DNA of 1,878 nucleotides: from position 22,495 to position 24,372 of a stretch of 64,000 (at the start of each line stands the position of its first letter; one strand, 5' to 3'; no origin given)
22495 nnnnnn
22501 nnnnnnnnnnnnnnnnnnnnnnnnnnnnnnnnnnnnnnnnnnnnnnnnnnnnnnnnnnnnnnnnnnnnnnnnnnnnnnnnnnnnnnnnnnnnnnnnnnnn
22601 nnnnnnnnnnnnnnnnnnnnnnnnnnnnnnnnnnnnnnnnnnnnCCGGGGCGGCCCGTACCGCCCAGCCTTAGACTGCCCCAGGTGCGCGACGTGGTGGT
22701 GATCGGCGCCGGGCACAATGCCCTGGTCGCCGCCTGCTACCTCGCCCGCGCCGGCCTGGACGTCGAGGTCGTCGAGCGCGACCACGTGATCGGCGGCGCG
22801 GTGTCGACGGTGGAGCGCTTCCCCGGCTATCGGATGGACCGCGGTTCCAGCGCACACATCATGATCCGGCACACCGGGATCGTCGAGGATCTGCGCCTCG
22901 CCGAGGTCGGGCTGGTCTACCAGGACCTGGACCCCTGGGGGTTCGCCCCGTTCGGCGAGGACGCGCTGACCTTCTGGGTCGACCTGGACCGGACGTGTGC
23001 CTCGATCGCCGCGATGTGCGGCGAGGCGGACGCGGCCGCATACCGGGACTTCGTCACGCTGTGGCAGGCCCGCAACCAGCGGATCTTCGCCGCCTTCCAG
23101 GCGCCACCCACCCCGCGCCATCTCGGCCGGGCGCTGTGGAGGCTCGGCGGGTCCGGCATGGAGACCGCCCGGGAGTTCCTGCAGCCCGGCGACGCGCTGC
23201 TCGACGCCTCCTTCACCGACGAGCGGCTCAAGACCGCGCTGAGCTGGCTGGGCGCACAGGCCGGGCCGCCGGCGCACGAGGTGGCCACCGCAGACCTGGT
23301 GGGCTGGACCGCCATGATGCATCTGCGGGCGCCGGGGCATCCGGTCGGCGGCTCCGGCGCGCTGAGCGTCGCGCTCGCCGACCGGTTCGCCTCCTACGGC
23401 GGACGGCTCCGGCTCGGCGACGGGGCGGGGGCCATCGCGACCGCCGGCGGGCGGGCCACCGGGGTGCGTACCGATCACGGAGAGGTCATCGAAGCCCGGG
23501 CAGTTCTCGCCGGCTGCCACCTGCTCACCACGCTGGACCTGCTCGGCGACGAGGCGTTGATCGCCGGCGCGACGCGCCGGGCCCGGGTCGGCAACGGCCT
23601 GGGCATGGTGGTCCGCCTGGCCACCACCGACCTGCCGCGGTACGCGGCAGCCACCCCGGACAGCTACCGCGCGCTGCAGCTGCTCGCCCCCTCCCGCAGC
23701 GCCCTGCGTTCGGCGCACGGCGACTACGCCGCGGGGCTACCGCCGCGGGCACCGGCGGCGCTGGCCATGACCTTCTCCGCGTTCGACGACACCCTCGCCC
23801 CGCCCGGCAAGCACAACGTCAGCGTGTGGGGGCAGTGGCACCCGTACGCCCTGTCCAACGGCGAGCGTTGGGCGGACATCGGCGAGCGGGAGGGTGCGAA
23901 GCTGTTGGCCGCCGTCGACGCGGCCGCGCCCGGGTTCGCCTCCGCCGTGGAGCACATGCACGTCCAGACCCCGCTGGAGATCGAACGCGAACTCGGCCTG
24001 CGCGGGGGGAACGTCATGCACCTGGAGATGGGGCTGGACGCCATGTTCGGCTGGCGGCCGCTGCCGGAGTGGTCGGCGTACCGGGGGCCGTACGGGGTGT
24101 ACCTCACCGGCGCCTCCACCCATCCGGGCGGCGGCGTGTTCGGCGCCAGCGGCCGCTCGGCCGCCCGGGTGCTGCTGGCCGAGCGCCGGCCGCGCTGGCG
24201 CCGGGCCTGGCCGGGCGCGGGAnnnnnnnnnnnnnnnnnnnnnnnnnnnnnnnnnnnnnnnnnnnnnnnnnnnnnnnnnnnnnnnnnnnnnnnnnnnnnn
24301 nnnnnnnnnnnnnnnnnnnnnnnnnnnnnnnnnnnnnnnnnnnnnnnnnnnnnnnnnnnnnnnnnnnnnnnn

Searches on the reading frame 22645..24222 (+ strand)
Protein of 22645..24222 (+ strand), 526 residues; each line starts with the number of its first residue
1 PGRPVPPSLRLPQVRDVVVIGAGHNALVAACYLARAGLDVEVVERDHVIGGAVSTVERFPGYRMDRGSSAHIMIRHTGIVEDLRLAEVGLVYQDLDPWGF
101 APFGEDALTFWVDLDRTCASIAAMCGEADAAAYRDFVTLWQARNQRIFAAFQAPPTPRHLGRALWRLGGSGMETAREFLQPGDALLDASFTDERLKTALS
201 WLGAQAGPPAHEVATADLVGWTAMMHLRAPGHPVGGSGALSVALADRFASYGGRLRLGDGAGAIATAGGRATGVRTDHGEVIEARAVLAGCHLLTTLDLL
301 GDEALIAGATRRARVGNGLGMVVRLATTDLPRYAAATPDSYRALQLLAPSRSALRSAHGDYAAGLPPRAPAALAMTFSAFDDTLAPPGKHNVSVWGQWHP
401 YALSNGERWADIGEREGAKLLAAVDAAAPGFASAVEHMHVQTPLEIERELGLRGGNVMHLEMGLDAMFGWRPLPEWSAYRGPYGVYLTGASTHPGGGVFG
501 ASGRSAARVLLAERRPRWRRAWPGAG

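Call 77: search_protein_families(library=pfam, proteins=[window:22645-24222:+], max_evalue=0.001)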
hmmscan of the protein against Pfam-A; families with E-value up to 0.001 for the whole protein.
window:22645-24222:+ (526 aa): 8 families
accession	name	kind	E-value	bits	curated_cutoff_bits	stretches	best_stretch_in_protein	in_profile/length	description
PF13450.12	NAD_binding_8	-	1.1e-11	45.2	21.9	1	19-72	1-53/68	NAD(P)-binding Rossmann-like domain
PF01593.30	Amino_oxidase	-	2.7e-11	43.9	19.8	1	27-71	4-47/443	Flavin containing amine oxidoreductase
PF01266.30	DAO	-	2.8e-07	30.8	27.9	1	16-289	1-201/353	FAD dependent oxidoreductase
PF12831.13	FAD_oxidored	-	2.5e-06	27.5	27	1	16-56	1-41/416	FAD dependent oxidoreductase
PF01946.23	Thi4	-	3.5e-05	23.6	26.2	1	15-53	18-57/235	Thi4 family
PF00890.30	FAD_binding_2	-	0.00011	22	20.4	1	16-52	1-37/414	FAD binding domain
PF07992.20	Pyr_redox_2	-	0.00019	21.4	26.1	1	16-50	2-38/291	Pyridine nucleotide-disulphide oxidoreductase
PF00070.33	Pyr_redox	-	0.00099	20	22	1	17-49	2-34/82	Pyridine nucleotide-disulphide oxidoreductase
